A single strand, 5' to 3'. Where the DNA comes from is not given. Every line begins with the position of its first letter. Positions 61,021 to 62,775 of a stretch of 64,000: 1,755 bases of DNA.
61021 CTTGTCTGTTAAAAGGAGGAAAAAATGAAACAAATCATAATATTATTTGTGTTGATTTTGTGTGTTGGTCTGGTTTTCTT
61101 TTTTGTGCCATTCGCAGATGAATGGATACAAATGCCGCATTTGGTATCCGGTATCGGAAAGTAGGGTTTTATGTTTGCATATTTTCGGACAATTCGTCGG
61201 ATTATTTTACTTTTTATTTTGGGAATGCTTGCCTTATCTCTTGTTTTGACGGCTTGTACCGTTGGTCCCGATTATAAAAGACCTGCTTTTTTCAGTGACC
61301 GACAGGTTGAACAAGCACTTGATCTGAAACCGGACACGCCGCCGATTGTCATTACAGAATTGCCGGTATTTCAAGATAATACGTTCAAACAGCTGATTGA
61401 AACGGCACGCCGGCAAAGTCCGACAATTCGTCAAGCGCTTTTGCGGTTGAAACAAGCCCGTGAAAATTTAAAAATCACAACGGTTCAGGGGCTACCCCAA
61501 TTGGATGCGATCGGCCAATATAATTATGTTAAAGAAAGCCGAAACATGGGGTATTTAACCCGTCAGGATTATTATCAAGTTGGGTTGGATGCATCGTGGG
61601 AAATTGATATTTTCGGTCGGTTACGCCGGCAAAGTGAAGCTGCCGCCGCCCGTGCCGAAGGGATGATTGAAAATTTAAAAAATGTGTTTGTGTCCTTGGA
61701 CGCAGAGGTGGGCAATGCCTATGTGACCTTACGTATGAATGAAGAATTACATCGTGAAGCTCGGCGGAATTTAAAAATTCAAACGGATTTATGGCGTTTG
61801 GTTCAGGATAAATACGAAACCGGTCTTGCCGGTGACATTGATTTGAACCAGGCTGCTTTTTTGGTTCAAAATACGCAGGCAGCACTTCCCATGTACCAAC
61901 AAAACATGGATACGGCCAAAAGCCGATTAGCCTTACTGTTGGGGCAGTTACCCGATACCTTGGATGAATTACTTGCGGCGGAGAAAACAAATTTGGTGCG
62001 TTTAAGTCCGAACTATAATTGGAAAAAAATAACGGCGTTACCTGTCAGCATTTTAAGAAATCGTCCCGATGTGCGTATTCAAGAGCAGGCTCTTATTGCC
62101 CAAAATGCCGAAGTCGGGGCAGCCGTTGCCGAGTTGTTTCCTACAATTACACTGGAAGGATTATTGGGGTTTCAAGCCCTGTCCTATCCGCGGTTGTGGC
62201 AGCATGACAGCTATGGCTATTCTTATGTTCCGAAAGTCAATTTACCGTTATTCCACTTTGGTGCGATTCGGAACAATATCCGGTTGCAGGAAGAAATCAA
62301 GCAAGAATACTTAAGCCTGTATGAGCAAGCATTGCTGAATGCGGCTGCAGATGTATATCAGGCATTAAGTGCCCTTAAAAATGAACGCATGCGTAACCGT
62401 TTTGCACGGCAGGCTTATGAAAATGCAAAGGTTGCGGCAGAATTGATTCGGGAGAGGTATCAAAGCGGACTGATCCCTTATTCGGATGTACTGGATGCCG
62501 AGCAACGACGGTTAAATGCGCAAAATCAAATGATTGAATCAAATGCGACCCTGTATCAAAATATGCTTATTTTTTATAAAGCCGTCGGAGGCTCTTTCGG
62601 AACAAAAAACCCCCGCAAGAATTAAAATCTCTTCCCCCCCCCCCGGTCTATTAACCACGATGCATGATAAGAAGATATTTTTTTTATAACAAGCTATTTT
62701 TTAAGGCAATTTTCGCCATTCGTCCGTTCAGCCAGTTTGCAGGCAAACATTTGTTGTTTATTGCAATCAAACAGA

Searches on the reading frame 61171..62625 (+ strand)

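Call 27: search_protein_families(library=ncbifam, proteins=[window:61171-62625:+], max_evalue=1e-10)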
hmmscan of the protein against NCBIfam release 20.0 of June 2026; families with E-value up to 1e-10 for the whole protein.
window:61171-62625:+ (484 aa): 9 families
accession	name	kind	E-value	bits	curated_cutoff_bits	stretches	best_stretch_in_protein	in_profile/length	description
TIGR01845.1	outer_NodT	subfamily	1.7e-85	287.6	210.05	1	21-474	2-459/460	efflux transporter outer membrane subunit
NF007347.1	PRK09837.1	subfamily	1.2e-47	162.8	598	1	20-476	9-459/461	Cu(I)/Ag(I) efflux RND transporter outer membrane protein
NF033143.1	efflux_OM_AdeK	equivalog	9.8e-47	159.8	900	1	66-477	58-463/480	multidrug efflux RND transporter AdeIJK outer membrane channel subunit AdeK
NF033142.1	efflux_OM_AdeC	exception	4.1e-40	137.8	975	1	68-476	60-462/465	multidrug efflux RND transporter AdeABC outer membrane channel subunit AdeC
TIGR01844.1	type_I_sec_TolC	subfamily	1.3e-28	100.2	225.15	1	70-473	3-398/414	TolC family outer membrane protein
NF047721.1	ToxDrgExpTdeA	equivalog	8.2e-22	77.7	550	1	66-476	53-453/455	toxin/drug exporter TdeA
NF007390.0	PRK09915.1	equivalog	1.1e-16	60.6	597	1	67-477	64-480/488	MdtP family multidrug efflux transporter outer membrane subunit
NF008524.1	PRK11459.1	equivalog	9e-16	57.7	650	1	67-474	62-474/478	multidrug resistance outer membrane protein MdtQ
NF052390.1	efflux_OMP_AbuO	equivalog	9.5e-12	44.3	700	0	72-224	245-397/447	multidrug efflux outer membrane protein AbuO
